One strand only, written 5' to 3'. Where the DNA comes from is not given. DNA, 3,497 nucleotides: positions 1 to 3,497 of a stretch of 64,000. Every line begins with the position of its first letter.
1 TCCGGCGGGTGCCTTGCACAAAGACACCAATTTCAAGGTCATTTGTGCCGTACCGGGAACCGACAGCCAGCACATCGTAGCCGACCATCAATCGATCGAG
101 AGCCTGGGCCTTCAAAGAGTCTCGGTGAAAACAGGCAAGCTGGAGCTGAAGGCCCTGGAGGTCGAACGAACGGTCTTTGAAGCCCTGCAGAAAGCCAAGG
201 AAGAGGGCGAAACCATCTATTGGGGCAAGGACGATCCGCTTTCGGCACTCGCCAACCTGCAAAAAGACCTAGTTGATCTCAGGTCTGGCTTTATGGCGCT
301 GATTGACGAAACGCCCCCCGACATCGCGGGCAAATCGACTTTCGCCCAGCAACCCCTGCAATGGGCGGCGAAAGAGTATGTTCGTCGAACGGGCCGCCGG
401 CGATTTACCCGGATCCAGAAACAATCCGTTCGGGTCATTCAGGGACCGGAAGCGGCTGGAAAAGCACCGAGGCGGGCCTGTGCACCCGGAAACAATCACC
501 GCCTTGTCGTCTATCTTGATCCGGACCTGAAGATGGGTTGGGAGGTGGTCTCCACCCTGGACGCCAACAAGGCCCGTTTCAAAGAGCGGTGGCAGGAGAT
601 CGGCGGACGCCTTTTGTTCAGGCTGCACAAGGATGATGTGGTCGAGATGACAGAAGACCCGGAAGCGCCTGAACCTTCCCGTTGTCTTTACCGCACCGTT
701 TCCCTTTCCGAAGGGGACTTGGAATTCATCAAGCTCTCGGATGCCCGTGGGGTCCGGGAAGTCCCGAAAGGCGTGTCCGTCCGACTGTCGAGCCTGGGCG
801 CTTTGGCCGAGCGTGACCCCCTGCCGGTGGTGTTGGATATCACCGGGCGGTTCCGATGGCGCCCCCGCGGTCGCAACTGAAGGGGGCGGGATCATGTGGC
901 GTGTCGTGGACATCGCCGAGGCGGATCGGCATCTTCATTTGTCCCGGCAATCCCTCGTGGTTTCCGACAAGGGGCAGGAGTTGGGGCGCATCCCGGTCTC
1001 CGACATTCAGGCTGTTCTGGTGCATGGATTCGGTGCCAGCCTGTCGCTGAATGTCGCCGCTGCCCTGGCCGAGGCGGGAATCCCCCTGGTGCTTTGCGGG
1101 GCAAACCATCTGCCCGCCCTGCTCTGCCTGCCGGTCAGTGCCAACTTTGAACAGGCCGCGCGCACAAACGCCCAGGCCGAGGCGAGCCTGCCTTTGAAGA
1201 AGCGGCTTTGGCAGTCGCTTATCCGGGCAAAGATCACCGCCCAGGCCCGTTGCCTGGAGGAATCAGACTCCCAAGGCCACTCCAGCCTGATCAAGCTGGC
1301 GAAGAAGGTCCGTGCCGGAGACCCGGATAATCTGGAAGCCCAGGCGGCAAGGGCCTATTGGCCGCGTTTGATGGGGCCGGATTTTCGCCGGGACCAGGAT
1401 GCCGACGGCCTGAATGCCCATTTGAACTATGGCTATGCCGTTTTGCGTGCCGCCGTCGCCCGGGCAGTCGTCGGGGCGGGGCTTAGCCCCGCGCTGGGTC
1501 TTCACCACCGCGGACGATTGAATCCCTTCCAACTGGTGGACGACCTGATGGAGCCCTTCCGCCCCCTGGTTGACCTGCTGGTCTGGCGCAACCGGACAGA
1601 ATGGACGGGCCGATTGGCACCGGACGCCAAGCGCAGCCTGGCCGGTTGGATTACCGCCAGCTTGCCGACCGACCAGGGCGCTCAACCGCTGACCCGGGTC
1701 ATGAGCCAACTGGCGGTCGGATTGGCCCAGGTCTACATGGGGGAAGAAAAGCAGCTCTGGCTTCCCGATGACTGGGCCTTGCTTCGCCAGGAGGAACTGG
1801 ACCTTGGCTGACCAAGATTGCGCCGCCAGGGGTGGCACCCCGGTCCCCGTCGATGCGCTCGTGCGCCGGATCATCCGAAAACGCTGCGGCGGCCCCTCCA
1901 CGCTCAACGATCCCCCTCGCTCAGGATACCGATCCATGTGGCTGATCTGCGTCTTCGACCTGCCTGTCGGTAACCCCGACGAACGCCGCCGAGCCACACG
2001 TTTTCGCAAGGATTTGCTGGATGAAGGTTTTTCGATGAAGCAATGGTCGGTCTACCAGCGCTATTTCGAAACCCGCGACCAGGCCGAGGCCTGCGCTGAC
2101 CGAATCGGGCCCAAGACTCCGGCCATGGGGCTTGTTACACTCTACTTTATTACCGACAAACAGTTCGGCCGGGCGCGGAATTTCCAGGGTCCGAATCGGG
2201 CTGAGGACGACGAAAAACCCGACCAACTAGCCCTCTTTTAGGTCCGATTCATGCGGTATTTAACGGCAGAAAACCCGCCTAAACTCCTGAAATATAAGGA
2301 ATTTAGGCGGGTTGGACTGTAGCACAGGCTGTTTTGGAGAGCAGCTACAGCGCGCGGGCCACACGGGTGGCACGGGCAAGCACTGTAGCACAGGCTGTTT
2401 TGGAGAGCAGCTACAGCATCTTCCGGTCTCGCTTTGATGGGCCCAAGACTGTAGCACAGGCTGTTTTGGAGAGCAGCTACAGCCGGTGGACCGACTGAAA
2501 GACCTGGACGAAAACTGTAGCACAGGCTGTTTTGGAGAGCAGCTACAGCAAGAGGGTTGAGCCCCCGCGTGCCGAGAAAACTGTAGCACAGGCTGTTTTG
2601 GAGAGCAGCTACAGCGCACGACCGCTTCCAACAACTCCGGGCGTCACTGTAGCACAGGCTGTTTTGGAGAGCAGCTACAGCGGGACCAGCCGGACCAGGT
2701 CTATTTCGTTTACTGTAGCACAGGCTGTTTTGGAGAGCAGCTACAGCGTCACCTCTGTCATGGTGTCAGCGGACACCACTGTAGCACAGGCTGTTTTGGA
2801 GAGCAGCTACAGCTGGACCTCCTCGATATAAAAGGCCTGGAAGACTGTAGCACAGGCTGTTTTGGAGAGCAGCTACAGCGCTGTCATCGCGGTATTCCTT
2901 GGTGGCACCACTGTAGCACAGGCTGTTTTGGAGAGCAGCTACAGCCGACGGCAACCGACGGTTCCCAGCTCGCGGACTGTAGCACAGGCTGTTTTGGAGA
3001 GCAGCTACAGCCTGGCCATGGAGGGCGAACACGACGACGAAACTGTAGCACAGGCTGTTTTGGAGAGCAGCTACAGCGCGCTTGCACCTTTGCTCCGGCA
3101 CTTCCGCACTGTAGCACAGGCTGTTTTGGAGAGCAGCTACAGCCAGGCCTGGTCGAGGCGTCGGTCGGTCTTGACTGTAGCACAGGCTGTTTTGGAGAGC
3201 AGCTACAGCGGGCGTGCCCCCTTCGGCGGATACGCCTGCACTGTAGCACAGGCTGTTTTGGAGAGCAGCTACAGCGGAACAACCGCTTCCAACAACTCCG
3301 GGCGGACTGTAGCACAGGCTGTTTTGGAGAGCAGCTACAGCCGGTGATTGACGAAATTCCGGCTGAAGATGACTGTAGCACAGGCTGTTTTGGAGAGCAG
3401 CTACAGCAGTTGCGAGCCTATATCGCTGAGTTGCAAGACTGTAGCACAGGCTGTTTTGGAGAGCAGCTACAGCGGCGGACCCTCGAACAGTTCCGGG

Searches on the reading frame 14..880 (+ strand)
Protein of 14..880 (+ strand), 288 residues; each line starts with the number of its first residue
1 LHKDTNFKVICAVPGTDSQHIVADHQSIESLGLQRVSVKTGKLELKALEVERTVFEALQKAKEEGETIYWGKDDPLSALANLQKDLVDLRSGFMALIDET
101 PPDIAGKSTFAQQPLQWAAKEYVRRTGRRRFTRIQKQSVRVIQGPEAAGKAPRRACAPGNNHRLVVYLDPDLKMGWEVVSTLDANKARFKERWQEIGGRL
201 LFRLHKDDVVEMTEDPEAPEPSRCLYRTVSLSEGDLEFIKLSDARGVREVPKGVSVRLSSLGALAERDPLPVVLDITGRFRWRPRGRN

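Call 75: search_protein_families(library=pfam, proteins=[window:14-880:+], max_evalue=0.01)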
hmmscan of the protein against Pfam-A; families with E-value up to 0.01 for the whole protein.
window:14-880:+ (288 aa): 0 families
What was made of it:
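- P4 heads only a 55-aa ORF with no family hit (call 75).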

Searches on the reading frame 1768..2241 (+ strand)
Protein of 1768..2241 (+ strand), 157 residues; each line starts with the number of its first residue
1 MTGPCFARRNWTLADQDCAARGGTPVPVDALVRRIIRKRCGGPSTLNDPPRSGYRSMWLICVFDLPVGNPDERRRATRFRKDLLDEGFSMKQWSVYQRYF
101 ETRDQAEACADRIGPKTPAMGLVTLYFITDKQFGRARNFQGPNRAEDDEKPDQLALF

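Call 28: search_protein_families(library=pfam, proteins=[window:1768-2241:+])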
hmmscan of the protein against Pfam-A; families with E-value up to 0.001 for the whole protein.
window:1768-2241:+ (157 aa): 1 family
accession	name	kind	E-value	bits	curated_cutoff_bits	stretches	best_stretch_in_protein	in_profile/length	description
PF09827.14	CRISPR_Cas2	-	5.4e-12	46.2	23.8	1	57-135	1-73/74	CRISPR associated protein Cas2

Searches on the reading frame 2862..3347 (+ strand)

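Call 28: search_protein_families(library=pfam, proteins=[window:2862-3347:+])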
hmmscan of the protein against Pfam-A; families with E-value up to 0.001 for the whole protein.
window:2862-3347:+ (161 aa): 1 family
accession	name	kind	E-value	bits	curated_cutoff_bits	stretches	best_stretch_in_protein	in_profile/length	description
PF01832.25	Glucosaminidase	-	0.00014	22.9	30.2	0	33-49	12-28/123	Mannosyl-glycoprotein endo-beta-N-acetylglucosaminidase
